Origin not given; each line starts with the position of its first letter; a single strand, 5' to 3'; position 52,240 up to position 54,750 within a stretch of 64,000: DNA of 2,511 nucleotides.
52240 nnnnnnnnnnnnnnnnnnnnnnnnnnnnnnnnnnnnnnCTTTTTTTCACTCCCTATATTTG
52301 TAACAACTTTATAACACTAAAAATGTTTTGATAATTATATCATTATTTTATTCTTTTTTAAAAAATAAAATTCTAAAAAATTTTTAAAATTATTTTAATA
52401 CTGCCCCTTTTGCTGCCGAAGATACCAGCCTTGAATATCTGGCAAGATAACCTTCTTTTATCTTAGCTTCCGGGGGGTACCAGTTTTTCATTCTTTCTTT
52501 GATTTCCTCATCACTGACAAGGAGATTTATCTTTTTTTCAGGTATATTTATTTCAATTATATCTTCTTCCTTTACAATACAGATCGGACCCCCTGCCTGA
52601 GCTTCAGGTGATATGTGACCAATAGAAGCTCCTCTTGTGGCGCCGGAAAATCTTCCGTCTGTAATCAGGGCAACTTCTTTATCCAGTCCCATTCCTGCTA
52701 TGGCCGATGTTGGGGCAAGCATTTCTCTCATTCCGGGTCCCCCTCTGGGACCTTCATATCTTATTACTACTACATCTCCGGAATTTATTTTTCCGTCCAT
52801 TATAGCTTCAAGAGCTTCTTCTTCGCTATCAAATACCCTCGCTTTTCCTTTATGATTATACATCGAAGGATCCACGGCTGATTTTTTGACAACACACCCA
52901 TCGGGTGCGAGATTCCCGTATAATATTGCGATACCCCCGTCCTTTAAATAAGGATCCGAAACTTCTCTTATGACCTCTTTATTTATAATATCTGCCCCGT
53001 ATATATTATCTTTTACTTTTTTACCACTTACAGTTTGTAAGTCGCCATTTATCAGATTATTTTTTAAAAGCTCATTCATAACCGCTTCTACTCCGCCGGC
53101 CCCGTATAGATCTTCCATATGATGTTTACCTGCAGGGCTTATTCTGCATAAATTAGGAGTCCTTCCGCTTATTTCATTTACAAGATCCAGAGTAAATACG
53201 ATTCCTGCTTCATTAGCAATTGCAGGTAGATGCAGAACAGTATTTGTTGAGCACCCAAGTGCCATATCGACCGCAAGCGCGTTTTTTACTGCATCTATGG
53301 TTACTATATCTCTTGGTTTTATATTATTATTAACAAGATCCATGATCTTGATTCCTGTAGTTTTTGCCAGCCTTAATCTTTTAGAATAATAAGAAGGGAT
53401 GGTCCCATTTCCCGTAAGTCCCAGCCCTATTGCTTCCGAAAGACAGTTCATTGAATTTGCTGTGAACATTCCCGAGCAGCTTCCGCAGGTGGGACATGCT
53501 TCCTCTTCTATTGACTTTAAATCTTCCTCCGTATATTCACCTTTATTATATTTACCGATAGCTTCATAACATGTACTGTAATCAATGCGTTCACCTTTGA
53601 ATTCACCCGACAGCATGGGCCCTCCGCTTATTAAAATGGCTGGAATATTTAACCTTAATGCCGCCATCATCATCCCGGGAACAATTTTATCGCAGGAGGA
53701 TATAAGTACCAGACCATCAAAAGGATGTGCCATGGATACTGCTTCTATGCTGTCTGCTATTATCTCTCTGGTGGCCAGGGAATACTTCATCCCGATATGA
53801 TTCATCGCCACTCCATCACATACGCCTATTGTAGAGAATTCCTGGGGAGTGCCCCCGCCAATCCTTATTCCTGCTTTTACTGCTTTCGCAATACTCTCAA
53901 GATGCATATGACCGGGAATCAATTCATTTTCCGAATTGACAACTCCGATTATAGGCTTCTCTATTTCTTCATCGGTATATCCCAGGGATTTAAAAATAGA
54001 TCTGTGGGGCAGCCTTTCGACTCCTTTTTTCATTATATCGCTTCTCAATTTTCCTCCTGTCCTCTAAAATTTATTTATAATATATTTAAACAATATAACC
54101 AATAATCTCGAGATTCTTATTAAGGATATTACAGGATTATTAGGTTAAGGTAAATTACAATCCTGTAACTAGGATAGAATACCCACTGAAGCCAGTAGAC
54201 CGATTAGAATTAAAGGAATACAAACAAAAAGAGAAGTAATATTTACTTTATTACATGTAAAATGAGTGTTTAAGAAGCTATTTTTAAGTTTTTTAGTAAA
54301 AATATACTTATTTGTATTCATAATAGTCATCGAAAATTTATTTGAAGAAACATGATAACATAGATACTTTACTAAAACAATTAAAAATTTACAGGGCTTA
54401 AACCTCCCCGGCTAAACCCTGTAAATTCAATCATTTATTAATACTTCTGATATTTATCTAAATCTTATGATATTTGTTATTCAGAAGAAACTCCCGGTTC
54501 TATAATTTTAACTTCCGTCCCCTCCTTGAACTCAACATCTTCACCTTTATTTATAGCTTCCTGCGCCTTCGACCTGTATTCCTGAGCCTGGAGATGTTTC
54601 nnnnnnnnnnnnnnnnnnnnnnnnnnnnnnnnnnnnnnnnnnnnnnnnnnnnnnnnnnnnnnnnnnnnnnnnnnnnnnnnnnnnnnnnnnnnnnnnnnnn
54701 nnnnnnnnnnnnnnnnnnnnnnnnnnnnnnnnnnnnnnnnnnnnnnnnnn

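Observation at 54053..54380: Hidden Ile/Leu/Val-rich leader peptide and SD-sequestering switch upstream of the ilvD operon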

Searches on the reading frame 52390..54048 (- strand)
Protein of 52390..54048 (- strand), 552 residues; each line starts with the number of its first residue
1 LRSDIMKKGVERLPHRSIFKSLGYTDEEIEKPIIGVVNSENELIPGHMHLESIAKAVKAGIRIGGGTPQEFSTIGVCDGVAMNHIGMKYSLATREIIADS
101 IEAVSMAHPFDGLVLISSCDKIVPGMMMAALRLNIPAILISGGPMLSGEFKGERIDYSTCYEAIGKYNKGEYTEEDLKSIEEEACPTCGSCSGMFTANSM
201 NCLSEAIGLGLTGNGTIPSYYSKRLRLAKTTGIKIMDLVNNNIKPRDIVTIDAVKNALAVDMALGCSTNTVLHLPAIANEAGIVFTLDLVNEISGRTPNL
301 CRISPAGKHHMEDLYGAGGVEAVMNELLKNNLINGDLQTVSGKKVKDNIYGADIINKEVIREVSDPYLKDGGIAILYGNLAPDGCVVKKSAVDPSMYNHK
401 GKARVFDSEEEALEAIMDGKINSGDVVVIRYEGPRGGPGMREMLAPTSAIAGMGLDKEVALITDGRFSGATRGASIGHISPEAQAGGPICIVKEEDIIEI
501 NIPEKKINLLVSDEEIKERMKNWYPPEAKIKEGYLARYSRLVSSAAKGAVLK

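Call 6: search_protein_families(library=ncbifam, proteins=[window:52390-54048:-], max_evalue=0.00001)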
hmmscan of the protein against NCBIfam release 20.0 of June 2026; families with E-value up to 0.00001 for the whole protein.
window:52390-54048:- (552 aa): 8 families
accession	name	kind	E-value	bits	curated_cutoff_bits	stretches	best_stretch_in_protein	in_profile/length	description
NF002068.0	PRK00911.1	subfamily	7.1e-248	823.7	644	1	1-552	5-556/559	dihydroxy-acid dehydratase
TIGR00110.1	ilvD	equivalog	2.5e-236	785.5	618.15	1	14-552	1-542/543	dihydroxy-acid dehydratase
NF009103.0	PRK12448.1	equivalog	1.7e-184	614.5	710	2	2-357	5-369/616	dihydroxy-acid dehydratase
NF004784.0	PRK06131.1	subfamily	1.7e-150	502.2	539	1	7-551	18-560/576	dihydroxy-acid dehydratase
NF009559.0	PRK13016.1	equivalog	9.2e-139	463.3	882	1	10-549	21-559/578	L-arabinonate dehydratase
NF009560.0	PRK13017.1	subfamily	4.4e-133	444.6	684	1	17-552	30-576/595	dihydroxy-acid dehydratase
TIGR01196.1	edd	equivalog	1e-79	268.4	708.25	1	30-548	63-596/601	phosphogluconate dehydratase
TIGR03432.1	yjhG_yagF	hypoth_equivalog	1.1e-77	261.6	808.15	1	46-509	82-576/640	YjhG/YagF family D-xylonate dehydratase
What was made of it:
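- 54046..54060 (-): ilvD ribosome-binding site: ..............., a strong SD (GGAGGA) with a weak TTG start codon (segment 4). The NCBIfam ilvD model matches from residue 1 (call 6).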

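Call 8: find_related_loci(query=window:52390-54048:-, collection=genome_contigs, flank=4000)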
Query window:52390-54048:- (552 aa) in genome_contigs; peptide patterns used: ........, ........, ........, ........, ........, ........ (x = any residue, [..] = any of these).
599 stretches matched a pattern (row limit reached: there are more); 599 encode a relative of the query (tblastn E <= 1e-3); the best 80 are kept; 80 distinct loci.
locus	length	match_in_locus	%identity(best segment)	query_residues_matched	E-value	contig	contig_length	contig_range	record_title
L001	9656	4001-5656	86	1-552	0e+0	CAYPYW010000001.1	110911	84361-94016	MAG TPA_asm: uncultured Actinomycetota bacterium isolate binchicken_co178_258 genome assembly, contig: NODE_345_length_1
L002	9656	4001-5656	65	1-552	0e+0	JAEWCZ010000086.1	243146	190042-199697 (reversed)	MAG: Bacillota bacterium isolate OH_PBB_78 k127_631475, whole genome shotgun sequence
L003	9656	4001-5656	65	1-552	0e+0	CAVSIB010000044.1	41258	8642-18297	MAG: uncultured delta proteobacterium isolate MFD01476.bin.2.114 genome assembly, contig: contig_53931, whole genome sho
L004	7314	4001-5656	64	1-552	0e+0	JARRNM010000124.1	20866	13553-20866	MAG: Deltaproteobacteria bacterium isolate Spart_124_MAG scaffold_4711, whole genome shotgun sequence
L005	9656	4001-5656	64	1-552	0e+0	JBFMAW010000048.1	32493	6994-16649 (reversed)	MAG: Thermodesulfobacteriota bacterium isolate MAG148 MAG148_48, whole genome shotgun sequence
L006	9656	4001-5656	62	1-552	0e+0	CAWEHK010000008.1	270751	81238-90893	MAG: uncultured delta proteobacterium isolate MFD02979.bin.2.138 genome assembly, contig: contig_13104, whole genome sho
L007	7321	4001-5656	64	1-552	0e+0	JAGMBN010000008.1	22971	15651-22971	MAG: bacterium isolate RS_16_22 ZL425.bin.22.fa_8, whole genome shotgun sequence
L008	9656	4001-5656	63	1-552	0e+0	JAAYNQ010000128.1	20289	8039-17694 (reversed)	MAG: Syntrophomonadaceae bacterium isolate AS21ysBPME_222 131651_AS21, whole genome shotgun sequence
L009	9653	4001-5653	62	1-551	0e+0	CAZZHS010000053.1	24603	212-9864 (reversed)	MAG TPA_asm: uncultured Syntrophobacteraceae bacterium isolate binchicken_co168_8 genome assembly, contig: NODE_3583_len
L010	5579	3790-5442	62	1-551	0e+0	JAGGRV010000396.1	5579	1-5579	MAG: Deltaproteobacteria bacterium isolate AUK005 PB_MANV_005_c_000000000426, whole genome shotgun sequence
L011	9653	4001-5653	62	1-551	0e+0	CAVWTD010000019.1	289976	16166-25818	MAG: uncultured delta proteobacterium isolate MFD01476.bin.2.94 genome assembly, contig: contig_54476, whole genome shot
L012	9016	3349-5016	62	1-552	0e+0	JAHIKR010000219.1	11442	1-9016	MAG: Proteobacteria bacterium isolate KR13_N1.mb.65 KR13_N1.mb.65_k141_128716, whole genome shotgun sequence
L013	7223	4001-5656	62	1-552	0e+0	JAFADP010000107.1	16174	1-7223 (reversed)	MAG: Bacillota bacterium isolate OH_SBB_8 k127_235534, whole genome shotgun sequence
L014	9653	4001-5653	64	1-551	0e+0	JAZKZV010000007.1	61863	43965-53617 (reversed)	MAG: Clostridia bacterium isolate T1900045085_TC20190079.MAGScoT_cleanbin_000001 SGB_4676_k141_1529655, whole genome sho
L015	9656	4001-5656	62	1-552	0e+0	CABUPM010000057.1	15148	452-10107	MAG TPA_asm: uncultured Clostridiales bacterium isolate MGYG-HGUT-04224 genome assembly, contig: GUT_GENOME260024_57, wh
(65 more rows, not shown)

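Call 13: find_related_loci(query=window:52390-54048:-, collection=metagenome_contigs, flank=3000)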
Query window:52390-54048:- (552 aa) in metagenome_contigs; peptide patterns used: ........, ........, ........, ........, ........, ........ (x = any residue, [..] = any of these).
600 stretches matched a pattern (row limit reached: there are more); 600 encode a relative of the query (tblastn E <= 1e-3); the best 80 are kept; 80 distinct loci.
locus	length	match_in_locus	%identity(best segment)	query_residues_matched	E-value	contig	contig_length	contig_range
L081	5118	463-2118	85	1-552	0e+0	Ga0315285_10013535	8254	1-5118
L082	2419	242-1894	66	1-551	0e+0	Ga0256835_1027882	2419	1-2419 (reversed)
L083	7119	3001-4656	65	1-552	0e+0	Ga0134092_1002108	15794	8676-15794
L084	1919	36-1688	66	1-551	0e+0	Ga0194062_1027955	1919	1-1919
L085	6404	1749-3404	63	1-552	0e+0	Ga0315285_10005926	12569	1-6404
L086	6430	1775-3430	64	1-552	0e+0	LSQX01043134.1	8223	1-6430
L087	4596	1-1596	66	20-551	0e+0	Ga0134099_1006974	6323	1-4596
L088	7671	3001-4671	63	1-552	0e+0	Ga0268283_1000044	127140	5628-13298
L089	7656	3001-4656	61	1-552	0e+0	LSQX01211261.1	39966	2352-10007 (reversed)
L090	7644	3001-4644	63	1-549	0e+0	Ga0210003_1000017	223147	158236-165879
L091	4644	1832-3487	64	1-552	0e+0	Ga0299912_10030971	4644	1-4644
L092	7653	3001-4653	63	1-551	0e+0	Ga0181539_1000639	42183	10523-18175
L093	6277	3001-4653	62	1-551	0e+0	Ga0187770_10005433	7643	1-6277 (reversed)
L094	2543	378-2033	62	1-552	0e+0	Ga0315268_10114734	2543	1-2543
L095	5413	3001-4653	62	1-551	0e+0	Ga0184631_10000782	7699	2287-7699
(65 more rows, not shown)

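Call 18: find_homologous_proteins(query=window:52390-54048:-, max_evalue=1e-100)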
Query window:52390-54048:- (552 aa): 8000 proteins with E <= 1e-100 among 8000 candidates; the best 120 are listed.
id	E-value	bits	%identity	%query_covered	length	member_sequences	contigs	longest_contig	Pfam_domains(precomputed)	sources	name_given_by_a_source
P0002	0.0e+0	1229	100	100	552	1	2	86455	PF24877.2,PF00920.28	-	-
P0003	0.0e+0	1228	100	100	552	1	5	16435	PF24877.2,PF00920.28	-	-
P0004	0.0e+0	1218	100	99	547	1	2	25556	PF24877.2,PF00920.28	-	-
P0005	0.0e+0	1215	100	99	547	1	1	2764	PF24877.2,PF00920.28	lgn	-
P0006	0.0e+0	1162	94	100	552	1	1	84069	PF24877.2,PF00920.28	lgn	-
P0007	0.0e+0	1149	93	100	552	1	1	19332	PF24877.2,PF00920.28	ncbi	ncbi:MAG: dihydroxy-acid dehydratase [Actinomycetota bacterium]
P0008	0.0e+0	1149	93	100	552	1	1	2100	PF24877.2,PF00920.28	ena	-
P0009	0.0e+0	1148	93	100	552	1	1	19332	PF24877.2,PF00920.28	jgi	-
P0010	0.0e+0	1144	93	99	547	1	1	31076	PF24877.2,PF00920.28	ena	-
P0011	0.0e+0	1143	93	99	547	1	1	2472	PF24877.2,PF00920.28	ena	-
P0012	0.0e+0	1136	91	100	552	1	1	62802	PF24877.2,PF00920.28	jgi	-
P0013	0.0e+0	1135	91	100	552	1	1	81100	PF24877.2,PF00920.28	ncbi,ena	ncbi:MAG TPA: dihydroxy-acid dehydratase [Candidatus Humimicrobiaceae bacterium]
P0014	0.0e+0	1133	91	100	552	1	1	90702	PF24877.2,PF00920.28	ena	-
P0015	0.0e+0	1125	90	100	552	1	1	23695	PF24877.2,PF00920.28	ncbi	-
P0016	0.0e+0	1124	91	100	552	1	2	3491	PF24877.2,PF00920.28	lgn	-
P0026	0.0e+0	1096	88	100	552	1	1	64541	PF24877.2,PF00920.28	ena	-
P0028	0.0e+0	1092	87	100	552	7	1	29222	PF24877.2,PF00920.28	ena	-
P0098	0.0e+0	1062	84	100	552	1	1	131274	PF24877.2,PF00920.28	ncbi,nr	ncbi:MAG: dihydroxy-acid dehydratase [Clostridia bacterium]|nr:dihydroxy-acid dehydratase [Clostridi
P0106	0.0e+0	1057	84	99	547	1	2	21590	PF24877.2,PF00920.28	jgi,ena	-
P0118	0.0e+0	1045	83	100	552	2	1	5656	PF24877.2,PF00920.28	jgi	-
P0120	0.0e+0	1038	82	100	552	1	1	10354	PF24877.2,PF00920.28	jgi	-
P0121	0.0e+0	1037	83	99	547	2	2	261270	PF24877.2,PF00920.28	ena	-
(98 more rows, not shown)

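Call 19: find_encoding_contigs(protein=P0006, flank=2500, max_places=3)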
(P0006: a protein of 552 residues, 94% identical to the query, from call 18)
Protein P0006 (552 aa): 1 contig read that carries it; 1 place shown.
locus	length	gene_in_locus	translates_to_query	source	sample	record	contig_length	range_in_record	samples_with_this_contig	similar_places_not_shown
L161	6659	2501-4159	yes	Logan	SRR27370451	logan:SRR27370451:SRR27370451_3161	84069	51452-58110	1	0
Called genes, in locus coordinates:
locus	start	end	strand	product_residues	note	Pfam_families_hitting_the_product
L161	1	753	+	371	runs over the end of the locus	PF13439:Glyco_transf_4, PF13579:Glyco_trans_4_4, PF13477:Glyco_trans_4_2, PF00534:Glycos_transf_1, PF13692:Glyco_trans_1_4, PF20706:GT4-conflict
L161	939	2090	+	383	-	PF13365:Trypsin_2, PF00089:Trypsin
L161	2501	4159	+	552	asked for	PF00920:ILVD_EDD_N, PF24877:ILV_EDD_C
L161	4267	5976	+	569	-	PF02776:TPP_enzyme_N, PF00205:TPP_enzyme_M, PF02775:TPP_enzyme_C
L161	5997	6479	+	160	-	PF01842:ACT, PF13291:ACT_4 (weak), PF22629:ACT_AHAS_ss, PF13710:ACT_5, PF10369:ALS_ss_C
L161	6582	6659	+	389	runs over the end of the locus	PF00266:Aminotran_5, PF01053:Cys_Met_Meta_PP (weak)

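Call 20: find_encoding_contigs(protein=P0013, flank=2500, max_places=3)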
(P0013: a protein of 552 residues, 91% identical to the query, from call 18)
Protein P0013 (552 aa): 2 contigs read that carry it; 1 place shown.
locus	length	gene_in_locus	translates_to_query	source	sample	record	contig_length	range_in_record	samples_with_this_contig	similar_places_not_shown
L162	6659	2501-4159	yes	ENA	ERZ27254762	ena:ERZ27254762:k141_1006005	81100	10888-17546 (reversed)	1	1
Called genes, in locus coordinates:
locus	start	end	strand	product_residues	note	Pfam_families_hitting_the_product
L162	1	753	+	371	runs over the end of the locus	PF13439:Glyco_transf_4, PF13579:Glyco_trans_4_4, PF13477:Glyco_trans_4_2, PF00534:Glycos_transf_1, PF13692:Glyco_trans_1_4, PF20706:GT4-conflict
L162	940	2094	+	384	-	PF13365:Trypsin_2, PF00089:Trypsin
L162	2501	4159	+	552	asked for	PF00920:ILVD_EDD_N, PF24877:ILV_EDD_C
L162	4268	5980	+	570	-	PF02776:TPP_enzyme_N, PF00205:TPP_enzyme_M, PF02775:TPP_enzyme_C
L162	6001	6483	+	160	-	PF01842:ACT, PF22629:ACT_AHAS_ss, PF13710:ACT_5, PF10369:ALS_ss_C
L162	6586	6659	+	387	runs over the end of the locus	PF00266:Aminotran_5, PF01053:Cys_Met_Meta_PP (weak)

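Call 21: find_encoding_contigs(protein=P0026, flank=2500, max_places=3)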
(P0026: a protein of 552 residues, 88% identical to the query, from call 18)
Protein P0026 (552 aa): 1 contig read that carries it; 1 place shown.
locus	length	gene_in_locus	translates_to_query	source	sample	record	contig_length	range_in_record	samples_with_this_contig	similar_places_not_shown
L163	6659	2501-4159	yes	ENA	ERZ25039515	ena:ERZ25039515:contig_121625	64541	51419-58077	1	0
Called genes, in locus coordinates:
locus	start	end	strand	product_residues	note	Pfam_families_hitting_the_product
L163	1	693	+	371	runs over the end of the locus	PF13439:Glyco_transf_4, PF13579:Glyco_trans_4_4, PF13477:Glyco_trans_4_2, PF00534:Glycos_transf_1, PF13692:Glyco_trans_1_4, PF20706:GT4-conflict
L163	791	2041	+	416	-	PF13365:Trypsin_2, PF00089:Trypsin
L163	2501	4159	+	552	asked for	PF00920:ILVD_EDD_N, PF24877:ILV_EDD_C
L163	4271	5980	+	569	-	PF02776:TPP_enzyme_N, PF00205:TPP_enzyme_M, PF02775:TPP_enzyme_C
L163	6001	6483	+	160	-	PF01842:ACT, PF13291:ACT_4 (weak), PF22629:ACT_AHAS_ss, PF13710:ACT_5, PF10369:ALS_ss_C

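Call 22: find_encoding_contigs(protein=P0098, flank=2500, max_places=3)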
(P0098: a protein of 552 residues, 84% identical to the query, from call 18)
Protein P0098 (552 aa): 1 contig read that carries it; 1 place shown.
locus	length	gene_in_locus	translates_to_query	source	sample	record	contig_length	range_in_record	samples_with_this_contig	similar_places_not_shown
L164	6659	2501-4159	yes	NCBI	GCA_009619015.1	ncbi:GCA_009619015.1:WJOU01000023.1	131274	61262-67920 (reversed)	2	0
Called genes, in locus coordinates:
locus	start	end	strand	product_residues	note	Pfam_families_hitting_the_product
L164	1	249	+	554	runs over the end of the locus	PF10079:Rossmann-like_BshC, PF24850:CC_BshC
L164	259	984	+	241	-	PF02585:PIG-L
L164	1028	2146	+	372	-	PF13439:Glyco_transf_4, PF13579:Glyco_trans_4_4, PF13477:Glyco_trans_4_2, PF00534:Glycos_transf_1, PF13692:Glyco_trans_1_4, PF20706:GT4-conflict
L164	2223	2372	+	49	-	-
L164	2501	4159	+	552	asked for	PF00920:ILVD_EDD_N, PF24877:ILV_EDD_C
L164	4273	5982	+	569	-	PF02776:TPP_enzyme_N, PF00205:TPP_enzyme_M, PF02775:TPP_enzyme_C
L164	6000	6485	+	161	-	PF01842:ACT, PF13291:ACT_4 (weak), PF22629:ACT_AHAS_ss, PF13710:ACT_5, PF10369:ALS_ss_C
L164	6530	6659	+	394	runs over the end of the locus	PF00266:Aminotran_5, PF01053:Cys_Met_Meta_PP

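Call 23: find_encoding_contigs(protein=P0121, flank=2500, max_places=3)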
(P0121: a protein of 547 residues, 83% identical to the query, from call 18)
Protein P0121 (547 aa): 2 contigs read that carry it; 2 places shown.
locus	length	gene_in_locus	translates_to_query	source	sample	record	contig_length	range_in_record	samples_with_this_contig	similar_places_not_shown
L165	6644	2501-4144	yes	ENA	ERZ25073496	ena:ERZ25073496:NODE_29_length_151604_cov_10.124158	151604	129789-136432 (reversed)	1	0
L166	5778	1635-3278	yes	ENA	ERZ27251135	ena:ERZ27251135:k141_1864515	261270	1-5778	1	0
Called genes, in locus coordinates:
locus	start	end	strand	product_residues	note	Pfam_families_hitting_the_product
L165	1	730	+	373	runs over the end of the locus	PF13439:Glyco_transf_4, PF13579:Glyco_trans_4_4, PF13477:Glyco_trans_4_2, PF00534:Glycos_transf_1, PF13692:Glyco_trans_1_4, PF20706:GT4-conflict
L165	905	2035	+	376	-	PF13365:Trypsin_2, PF00089:Trypsin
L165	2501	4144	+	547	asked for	PF00920:ILVD_EDD_N, PF24877:ILV_EDD_C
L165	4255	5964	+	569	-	PF02776:TPP_enzyme_N, PF00205:TPP_enzyme_M, PF02775:TPP_enzyme_C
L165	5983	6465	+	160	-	PF01842:ACT, PF13291:ACT_4 (weak), PF22629:ACT_AHAS_ss, PF13710:ACT_5, PF10369:ALS_ss_C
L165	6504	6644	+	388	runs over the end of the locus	PF00266:Aminotran_5, PF01053:Cys_Met_Meta_PP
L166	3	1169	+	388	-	?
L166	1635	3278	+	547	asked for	PF00920:ILVD_EDD_N, PF24877:ILV_EDD_C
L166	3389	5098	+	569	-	PF02776:TPP_enzyme_N, PF00205:TPP_enzyme_M, PF02775:TPP_enzyme_C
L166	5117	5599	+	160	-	PF01842:ACT, PF13291:ACT_4 (weak), PF22629:ACT_AHAS_ss, PF13710:ACT_5, PF10369:ALS_ss_C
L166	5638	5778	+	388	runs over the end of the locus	PF00266:Aminotran_5, PF01053:Cys_Met_Meta_PP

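Call 24: find_encoding_contigs(protein=P0120, flank=2500, max_places=3)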
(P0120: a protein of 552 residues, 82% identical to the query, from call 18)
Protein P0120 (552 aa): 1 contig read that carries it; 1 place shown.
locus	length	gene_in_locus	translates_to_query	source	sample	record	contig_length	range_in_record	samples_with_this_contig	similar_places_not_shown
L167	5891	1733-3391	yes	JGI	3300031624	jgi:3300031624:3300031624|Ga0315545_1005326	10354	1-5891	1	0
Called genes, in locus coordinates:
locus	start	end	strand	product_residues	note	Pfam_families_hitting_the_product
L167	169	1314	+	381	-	PF13365:Trypsin_2, PF00089:Trypsin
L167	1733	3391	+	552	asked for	PF00920:ILVD_EDD_N, PF24877:ILV_EDD_C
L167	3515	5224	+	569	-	PF02776:TPP_enzyme_N, PF00205:TPP_enzyme_M, PF02775:TPP_enzyme_C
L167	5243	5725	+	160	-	PF01842:ACT, PF22629:ACT_AHAS_ss, PF13710:ACT_5, PF10369:ALS_ss_C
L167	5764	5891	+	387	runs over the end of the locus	PF00266:Aminotran_5, PF01053:Cys_Met_Meta_PP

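Call 30: find_encoding_contigs(protein=P0118, flank=2500, max_places=3)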
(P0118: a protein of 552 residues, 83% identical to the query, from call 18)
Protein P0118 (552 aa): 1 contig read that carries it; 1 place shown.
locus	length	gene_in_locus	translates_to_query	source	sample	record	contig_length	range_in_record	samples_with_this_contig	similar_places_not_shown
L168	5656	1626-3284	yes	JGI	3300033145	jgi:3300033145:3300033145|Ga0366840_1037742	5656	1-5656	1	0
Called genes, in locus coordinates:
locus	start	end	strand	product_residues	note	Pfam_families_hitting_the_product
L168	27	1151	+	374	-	PF13365:Trypsin_2, PF00089:Trypsin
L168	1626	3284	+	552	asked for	PF00920:ILVD_EDD_N, PF24877:ILV_EDD_C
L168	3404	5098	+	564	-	PF02776:TPP_enzyme_N, PF00205:TPP_enzyme_M, PF02775:TPP_enzyme_C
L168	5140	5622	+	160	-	PF01842:ACT, PF13291:ACT_4 (weak), PF22629:ACT_AHAS_ss, PF13710:ACT_5, PF10369:ALS_ss_C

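Call 31: find_encoding_contigs(protein=P0106, flank=2500, max_places=3)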
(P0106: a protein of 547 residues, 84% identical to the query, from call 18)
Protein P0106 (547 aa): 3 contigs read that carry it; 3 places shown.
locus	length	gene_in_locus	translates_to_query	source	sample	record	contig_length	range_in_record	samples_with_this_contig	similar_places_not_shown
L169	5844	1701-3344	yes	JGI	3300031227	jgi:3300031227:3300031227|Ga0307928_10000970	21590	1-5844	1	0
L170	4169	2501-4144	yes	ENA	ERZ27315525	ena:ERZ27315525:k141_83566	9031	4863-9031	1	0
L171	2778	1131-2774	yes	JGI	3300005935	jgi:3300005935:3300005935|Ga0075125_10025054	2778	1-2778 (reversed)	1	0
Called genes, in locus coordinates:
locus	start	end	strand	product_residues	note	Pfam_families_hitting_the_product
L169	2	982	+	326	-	?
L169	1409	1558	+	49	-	-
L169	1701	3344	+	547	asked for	PF00920:ILVD_EDD_N, PF24877:ILV_EDD_C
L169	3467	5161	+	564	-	PF02776:TPP_enzyme_N, PF00205:TPP_enzyme_M, PF02775:TPP_enzyme_C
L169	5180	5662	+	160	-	PF01842:ACT, PF22629:ACT_AHAS_ss, PF13710:ACT_5, PF10369:ALS_ss_C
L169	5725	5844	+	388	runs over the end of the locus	PF00266:Aminotran_5, PF01053:Cys_Met_Meta_PP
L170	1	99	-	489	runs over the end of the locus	PF01592:NifU_N, PF03054:tRNA_Me_trans, PF20259:tRNA_Me_trans_M, PF20258:tRNA_Me_trans_C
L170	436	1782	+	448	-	PF13365:Trypsin_2, PF00089:Trypsin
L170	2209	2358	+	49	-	-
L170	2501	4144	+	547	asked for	PF00920:ILVD_EDD_N, PF24877:ILV_EDD_C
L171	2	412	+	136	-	?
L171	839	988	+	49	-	-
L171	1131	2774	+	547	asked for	PF00920:ILVD_EDD_N, PF24877:ILV_EDD_C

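Call 32: find_encoding_contigs(protein=P0028, flank=2500, max_places=3)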
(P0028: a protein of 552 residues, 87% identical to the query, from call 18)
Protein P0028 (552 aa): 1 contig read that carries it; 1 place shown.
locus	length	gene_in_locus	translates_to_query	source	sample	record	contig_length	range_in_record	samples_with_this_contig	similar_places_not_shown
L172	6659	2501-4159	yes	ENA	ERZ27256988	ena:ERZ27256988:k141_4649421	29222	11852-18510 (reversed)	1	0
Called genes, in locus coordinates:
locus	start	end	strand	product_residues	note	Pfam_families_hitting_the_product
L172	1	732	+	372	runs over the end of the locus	PF13439:Glyco_transf_4, PF13477:Glyco_trans_4_2, PF13579:Glyco_trans_4_4, PF00534:Glycos_transf_1, PF13692:Glyco_trans_1_4, PF20706:GT4-conflict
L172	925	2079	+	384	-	PF13365:Trypsin_2, PF00089:Trypsin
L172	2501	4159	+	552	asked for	PF00920:ILVD_EDD_N, PF24877:ILV_EDD_C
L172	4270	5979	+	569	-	PF02776:TPP_enzyme_N, PF00205:TPP_enzyme_M, PF02775:TPP_enzyme_C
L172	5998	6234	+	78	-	PF01842:ACT, PF22629:ACT_AHAS_ss, PF13710:ACT_5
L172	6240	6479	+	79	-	PF10369:ALS_ss_C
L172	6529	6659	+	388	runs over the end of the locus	PF00266:Aminotran_5, PF01053:Cys_Met_Meta_PP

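Call 33: find_encoding_contigs(protein=P0007, flank=2500, max_places=3)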
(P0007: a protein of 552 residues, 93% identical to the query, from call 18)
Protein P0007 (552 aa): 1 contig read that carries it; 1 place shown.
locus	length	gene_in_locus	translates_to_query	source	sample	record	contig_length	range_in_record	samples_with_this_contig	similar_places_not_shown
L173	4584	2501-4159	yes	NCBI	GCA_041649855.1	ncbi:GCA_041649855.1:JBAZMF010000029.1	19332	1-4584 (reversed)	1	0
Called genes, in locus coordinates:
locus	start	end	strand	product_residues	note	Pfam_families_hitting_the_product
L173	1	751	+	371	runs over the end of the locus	PF13439:Glyco_transf_4, PF13579:Glyco_trans_4_4, PF13477:Glyco_trans_4_2, PF00534:Glycos_transf_1, PF13692:Glyco_trans_1_4, PF20706:GT4-conflict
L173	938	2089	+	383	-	PF13365:Trypsin_2, PF00089:Trypsin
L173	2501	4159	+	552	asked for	PF00920:ILVD_EDD_N, PF24877:ILV_EDD_C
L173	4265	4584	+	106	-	PF02776:TPP_enzyme_N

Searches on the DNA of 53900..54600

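Call 4: search_rna_families(source=window, start=53900, end=54600, threshold=evalue, max_evalue=10)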
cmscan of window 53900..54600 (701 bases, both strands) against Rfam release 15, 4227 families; matches with E-value up to 10: 1.
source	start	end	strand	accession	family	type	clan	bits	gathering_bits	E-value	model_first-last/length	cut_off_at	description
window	54075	54098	+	RF03339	mir-3047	Gene; miRNA;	-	15.1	53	7.6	19-42/61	no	mir-3047 microRNA precursor family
